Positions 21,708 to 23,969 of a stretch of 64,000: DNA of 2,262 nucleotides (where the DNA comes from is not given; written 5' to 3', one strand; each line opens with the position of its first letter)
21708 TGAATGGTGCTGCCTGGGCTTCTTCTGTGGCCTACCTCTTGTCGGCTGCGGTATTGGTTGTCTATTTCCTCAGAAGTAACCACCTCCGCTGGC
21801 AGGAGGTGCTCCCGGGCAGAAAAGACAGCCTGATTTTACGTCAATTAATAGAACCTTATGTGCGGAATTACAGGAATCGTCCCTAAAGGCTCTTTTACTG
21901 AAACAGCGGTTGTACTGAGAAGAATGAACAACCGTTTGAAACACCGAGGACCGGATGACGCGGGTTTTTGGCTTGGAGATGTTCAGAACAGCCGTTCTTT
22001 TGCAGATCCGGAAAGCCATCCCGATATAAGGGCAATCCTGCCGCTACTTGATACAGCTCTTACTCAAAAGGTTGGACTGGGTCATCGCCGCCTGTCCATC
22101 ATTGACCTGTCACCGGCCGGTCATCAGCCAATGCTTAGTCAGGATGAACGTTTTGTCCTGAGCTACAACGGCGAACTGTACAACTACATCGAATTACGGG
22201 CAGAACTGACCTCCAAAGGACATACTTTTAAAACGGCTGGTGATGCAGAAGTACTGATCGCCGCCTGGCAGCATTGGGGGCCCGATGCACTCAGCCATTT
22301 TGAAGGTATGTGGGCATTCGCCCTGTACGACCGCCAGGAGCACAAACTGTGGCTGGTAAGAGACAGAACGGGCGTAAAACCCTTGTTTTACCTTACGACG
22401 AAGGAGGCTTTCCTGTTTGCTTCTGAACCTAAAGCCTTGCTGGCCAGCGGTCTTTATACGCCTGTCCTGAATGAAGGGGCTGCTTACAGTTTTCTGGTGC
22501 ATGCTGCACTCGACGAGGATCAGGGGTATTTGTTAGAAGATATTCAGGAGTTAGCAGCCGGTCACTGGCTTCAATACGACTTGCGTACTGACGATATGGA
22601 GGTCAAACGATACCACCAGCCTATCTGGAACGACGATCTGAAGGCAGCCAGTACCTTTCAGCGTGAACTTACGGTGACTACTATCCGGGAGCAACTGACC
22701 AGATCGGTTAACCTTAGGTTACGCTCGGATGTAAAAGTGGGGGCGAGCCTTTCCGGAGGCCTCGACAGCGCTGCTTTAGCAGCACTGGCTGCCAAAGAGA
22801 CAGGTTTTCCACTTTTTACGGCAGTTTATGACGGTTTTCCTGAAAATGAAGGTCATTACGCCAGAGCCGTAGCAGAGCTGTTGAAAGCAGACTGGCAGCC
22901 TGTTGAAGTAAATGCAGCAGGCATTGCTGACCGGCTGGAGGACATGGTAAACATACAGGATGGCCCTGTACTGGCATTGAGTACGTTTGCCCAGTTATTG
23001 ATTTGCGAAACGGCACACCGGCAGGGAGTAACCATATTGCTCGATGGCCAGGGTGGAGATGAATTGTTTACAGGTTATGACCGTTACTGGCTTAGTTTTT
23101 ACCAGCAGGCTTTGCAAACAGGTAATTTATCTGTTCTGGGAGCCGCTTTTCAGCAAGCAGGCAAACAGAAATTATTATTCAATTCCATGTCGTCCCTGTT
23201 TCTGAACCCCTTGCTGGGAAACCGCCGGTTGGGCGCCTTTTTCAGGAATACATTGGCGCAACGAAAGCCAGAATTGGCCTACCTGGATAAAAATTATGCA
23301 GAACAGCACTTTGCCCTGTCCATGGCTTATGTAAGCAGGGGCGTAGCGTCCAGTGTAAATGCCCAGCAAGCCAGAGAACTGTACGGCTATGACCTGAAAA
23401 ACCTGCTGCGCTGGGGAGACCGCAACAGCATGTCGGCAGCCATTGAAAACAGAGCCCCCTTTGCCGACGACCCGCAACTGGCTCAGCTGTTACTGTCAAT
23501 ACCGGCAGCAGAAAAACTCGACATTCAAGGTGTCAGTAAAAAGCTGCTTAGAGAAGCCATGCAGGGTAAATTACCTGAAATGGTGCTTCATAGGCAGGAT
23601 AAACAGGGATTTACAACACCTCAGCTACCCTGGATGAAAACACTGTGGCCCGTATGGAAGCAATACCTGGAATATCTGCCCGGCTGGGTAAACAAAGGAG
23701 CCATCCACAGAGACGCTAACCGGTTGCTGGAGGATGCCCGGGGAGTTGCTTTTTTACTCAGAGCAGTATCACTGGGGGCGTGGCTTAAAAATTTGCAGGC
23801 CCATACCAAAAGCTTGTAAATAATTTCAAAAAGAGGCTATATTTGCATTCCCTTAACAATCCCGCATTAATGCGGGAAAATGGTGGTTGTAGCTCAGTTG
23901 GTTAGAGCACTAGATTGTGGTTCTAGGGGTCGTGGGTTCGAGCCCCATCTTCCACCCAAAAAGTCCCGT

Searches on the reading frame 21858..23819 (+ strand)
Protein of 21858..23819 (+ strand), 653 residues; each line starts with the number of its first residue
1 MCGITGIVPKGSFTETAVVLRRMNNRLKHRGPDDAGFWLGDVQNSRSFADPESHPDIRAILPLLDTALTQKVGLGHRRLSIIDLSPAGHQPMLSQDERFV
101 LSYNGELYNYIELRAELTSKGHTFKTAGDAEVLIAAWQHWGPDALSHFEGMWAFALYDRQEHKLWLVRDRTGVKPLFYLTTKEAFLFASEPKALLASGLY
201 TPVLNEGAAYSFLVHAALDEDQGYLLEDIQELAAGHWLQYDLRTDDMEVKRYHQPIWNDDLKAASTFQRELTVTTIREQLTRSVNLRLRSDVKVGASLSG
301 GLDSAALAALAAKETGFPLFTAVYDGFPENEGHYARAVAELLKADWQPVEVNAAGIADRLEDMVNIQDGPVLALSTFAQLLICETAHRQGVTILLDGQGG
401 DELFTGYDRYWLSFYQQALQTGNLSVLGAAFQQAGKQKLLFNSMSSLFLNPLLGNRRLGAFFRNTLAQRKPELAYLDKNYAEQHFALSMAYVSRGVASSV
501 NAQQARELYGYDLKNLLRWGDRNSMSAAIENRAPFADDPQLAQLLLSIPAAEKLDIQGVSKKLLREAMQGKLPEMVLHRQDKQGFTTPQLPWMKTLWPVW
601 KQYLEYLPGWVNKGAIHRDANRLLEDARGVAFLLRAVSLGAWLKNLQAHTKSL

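Call 41: find_encoding_contigs(protein=window:21858-23819:+, flank=10000, max_places=3)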
Protein window:21858-23819:+ (653 aa): 4 contigs read that carry it; 3 places shown.
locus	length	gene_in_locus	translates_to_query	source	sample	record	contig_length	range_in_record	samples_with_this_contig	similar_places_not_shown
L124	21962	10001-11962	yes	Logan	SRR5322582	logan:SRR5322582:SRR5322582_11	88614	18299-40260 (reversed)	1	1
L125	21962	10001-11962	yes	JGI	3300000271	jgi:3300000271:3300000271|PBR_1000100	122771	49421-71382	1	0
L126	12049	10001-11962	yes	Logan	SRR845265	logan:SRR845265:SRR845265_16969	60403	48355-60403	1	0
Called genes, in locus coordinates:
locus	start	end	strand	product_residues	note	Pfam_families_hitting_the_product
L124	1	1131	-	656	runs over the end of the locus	PF06739:SBBP (faint), PF18962:Por_Secre_tail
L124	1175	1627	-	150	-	PF12802:MarR_2 (weak), PF01047:MarR (weak)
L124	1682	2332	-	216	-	PF04264:YceI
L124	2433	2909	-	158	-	PF14539:DUF4442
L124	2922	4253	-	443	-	PF25077:DUF7800, PF09423:PhoD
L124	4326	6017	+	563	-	PF07837:FTCD_N, PF02971:FTCD, PF04961:FTCD_C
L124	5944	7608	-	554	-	PF13100:OstA_2, PF03968:LptD_N (faint)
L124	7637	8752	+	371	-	PF13439:Glyco_transf_4, PF13579:Glyco_trans_4_4, PF00534:Glycos_transf_1, PF13692:Glyco_trans_1_4, PF20706:GT4-conflict (faint)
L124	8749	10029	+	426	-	PF03023:MurJ (weak)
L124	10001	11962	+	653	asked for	PF13522:GATase_6, PF13537:GATase_7, PF00733:Asn_synthase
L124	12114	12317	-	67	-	-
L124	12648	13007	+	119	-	PF00436:SSB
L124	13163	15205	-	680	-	-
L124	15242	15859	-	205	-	PF08889:WbqC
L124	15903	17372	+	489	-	PF20094:GWxTD_dom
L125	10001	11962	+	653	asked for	PF13522:GATase_6, PF13537:GATase_7, PF00733:Asn_synthase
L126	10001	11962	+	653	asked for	PF13522:GATase_6, PF13537:GATase_7, PF00733:Asn_synthase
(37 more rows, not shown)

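Call 54: find_homologous_proteins(query=window:21858-23819:+, max_evalue=1e-100)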
Query window:21858-23819:+ (653 aa): 122 proteins with E <= 1e-100 among 8000 candidates; the best 120 are listed.
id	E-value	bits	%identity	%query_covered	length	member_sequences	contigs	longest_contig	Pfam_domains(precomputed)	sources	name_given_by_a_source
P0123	0.0e+0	1490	100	100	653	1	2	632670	PF00733.28,PF13522.12,PF13537.12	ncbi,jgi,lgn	-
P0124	1.3e-233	795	58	100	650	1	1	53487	PF00733.28,PF13522.12,PF13537.12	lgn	-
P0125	7.4e-233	793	57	100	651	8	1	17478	PF00733.28,PF13522.12,PF13537.12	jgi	-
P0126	1.4e-229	782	57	100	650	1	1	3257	PF00733.28,PF13522.12,PF13537.12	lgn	-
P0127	4.9e-229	780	56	100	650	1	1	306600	PF00733.28,PF13522.12,PF13537.12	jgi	-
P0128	1.4e-220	752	58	97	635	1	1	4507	PF00733.28,PF13522.12,PF13537.12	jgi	-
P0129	9.9e-213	726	55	96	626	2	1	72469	PF00733.28,PF13522.12,PF13537.12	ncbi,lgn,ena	-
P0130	4.4e-212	724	53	100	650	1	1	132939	PF00733.28,PF13522.12,PF13537.12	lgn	-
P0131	5.1e-188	644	47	100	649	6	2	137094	PF00733.28,PF13522.12,PF13537.12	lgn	-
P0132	6.8e-188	644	48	100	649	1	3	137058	PF00733.28,PF13522.12,PF13537.12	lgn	-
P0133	6.2e-186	638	49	100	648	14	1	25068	PF00733.28,PF13522.12,PF13537.12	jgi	-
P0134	2.2e-185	636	47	100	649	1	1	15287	PF00733.28,PF13522.12,PF13537.12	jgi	jgi:asparagine synthase (glutamine-hydrolysing)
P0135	1.9e-184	633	48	100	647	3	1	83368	PF00733.28,PF13522.12,PF13537.12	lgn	-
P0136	3.1e-182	625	47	100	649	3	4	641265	PF00733.28,PF13522.12,PF13537.12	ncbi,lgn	-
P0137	1.0e-181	624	49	99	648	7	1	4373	PF00733.28,PF13522.12,PF13537.12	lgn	-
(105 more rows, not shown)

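Call 55: find_encoding_contigs(protein=P0124, flank=6000, max_places=2)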
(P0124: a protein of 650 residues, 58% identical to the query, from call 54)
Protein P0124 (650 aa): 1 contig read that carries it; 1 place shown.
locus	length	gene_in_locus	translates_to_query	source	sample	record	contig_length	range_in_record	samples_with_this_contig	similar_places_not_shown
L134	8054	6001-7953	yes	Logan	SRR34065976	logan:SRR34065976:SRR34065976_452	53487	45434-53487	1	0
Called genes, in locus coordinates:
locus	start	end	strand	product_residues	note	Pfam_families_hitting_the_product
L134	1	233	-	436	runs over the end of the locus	PF25077:DUF7800, PF09423:PhoD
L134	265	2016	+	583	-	PF07837:FTCD_N, PF02971:FTCD, PF04961:FTCD_C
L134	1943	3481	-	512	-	PF03968:LptD_N (weak), PF13100:OstA_2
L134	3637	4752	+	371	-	PF13439:Glyco_transf_4, PF13579:Glyco_trans_4_4, PF00534:Glycos_transf_1, PF13692:Glyco_trans_1_4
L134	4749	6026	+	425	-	PF13440:Polysacc_synt_3 (weak)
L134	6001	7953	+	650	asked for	PF13522:GATase_6, PF13537:GATase_7, PF00733:Asn_synthase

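Call 56: find_encoding_contigs(protein=P0129, flank=6000, max_places=2)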
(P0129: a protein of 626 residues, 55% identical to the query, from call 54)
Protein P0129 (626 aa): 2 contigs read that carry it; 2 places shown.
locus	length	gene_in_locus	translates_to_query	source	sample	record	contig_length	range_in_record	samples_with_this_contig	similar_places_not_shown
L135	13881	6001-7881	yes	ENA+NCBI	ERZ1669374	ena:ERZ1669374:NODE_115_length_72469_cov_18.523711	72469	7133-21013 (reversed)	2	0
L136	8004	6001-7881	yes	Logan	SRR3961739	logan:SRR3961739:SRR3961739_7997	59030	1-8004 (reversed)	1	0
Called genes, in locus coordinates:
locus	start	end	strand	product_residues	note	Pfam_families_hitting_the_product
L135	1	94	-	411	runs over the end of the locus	PF25077:DUF7800, PF09423:PhoD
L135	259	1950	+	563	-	PF07837:FTCD_N, PF02971:FTCD, PF04961:FTCD_C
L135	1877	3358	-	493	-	PF03968:LptD_N (faint), PF13100:OstA_2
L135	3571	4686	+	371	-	PF13439:Glyco_transf_4, PF13579:Glyco_trans_4_4, PF00534:Glycos_transf_1, PF13692:Glyco_trans_1_4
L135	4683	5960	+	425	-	-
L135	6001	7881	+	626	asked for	PF13522:GATase_6, PF13537:GATase_7, PF00733:Asn_synthase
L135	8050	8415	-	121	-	-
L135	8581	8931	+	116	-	PF00436:SSB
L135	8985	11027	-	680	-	-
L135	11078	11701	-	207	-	PF08889:WbqC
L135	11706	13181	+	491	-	PF20094:GWxTD_dom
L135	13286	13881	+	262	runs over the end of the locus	PF03279:Lip_A_acyltrans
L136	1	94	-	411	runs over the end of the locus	PF25077:DUF7800, PF09423:PhoD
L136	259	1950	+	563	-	PF07837:FTCD_N, PF02971:FTCD, PF04961:FTCD_C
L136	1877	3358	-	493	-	PF03968:LptD_N (faint), PF13100:OstA_2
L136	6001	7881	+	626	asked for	PF13522:GATase_6, PF13537:GATase_7, PF00733:Asn_synthase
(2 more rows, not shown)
